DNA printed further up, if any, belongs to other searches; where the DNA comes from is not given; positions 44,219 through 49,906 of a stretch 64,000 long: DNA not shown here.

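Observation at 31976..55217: Four copies of a TGGTwwTACCA palindrome with an ACTAT tail define a candidate FadR-type regulon spanning 23 kb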

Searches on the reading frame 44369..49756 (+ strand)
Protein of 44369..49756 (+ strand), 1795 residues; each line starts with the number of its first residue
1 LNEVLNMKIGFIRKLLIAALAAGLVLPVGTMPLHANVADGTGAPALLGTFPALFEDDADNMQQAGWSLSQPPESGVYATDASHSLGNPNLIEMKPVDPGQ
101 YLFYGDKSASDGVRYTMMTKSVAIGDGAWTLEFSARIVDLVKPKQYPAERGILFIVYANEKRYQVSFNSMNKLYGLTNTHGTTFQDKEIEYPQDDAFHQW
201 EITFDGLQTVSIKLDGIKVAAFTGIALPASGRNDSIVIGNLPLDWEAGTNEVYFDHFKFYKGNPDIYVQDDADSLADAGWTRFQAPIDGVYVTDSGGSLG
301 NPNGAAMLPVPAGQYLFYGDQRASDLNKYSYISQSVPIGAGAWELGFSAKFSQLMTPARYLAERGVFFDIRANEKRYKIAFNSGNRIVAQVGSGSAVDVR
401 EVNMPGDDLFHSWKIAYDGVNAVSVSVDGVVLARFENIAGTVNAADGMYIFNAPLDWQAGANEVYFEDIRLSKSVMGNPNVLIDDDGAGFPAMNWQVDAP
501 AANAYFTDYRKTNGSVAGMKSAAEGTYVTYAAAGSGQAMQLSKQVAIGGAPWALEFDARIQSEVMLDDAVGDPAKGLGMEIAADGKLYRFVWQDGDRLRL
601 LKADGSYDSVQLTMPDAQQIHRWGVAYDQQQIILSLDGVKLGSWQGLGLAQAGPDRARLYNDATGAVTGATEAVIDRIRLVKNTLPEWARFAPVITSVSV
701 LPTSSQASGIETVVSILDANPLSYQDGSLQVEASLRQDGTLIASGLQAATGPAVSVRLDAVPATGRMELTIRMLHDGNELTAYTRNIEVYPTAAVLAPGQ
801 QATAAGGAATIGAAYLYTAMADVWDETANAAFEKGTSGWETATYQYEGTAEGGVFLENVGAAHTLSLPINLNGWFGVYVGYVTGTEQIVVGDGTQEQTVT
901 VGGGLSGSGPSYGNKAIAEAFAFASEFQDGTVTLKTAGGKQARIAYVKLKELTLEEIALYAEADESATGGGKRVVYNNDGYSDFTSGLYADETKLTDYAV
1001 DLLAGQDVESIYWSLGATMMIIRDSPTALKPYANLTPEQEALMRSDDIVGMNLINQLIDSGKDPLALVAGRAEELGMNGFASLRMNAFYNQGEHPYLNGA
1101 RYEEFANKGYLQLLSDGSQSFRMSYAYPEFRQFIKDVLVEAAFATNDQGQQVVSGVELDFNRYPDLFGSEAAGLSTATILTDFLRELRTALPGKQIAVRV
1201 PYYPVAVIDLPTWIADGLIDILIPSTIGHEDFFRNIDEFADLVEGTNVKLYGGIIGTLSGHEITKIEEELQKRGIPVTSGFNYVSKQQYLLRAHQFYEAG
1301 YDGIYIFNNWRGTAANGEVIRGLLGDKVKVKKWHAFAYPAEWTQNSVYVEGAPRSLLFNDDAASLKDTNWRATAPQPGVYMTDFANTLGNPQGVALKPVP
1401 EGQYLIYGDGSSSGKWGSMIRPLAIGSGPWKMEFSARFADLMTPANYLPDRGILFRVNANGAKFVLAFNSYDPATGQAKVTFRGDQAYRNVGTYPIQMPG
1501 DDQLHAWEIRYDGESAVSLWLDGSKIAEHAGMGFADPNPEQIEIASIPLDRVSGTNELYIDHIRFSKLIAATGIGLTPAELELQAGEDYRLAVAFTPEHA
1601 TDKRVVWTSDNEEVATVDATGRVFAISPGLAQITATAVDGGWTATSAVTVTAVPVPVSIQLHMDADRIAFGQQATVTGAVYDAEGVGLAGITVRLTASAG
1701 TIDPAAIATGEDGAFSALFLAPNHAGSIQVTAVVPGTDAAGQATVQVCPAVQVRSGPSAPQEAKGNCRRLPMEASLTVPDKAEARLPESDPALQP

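Call 9: search_protein_families(library=pfam, proteins=[window:44369-49756:+])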
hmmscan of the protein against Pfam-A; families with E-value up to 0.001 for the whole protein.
window:44369-49756:+ (1795 aa): 4 families
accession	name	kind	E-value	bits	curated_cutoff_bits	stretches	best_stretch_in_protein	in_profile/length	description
PF02368.24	Big_2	-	4.2e-17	62.3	22.8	1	1571-1645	2-76/79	Bacterial Ig-like domain (group 2)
PF09134.16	Invasin_D3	-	8.5e-09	36.3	33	1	1662-1748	8-96/98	Invasin, domain 3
PF02369.22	Big_1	-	2.6e-06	27.9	34.9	1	1671-1745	15-90/93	Bacterial Ig-like domain (group 1)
PF13620.12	CarboxypepD_reg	-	0.00015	22.5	32.3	1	1675-1747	1-69/82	Carboxypeptidase regulatory-like domain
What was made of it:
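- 34625..49756 (+): Operon without a site. It encodes an enolase-superfamily protein, two GFO/IDH/MocA oxidoreductases, an FG-GAP protein, two ABC permeases, a solute-binding protein, and a 1795-aa Big_2 surface protein. Call 9.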
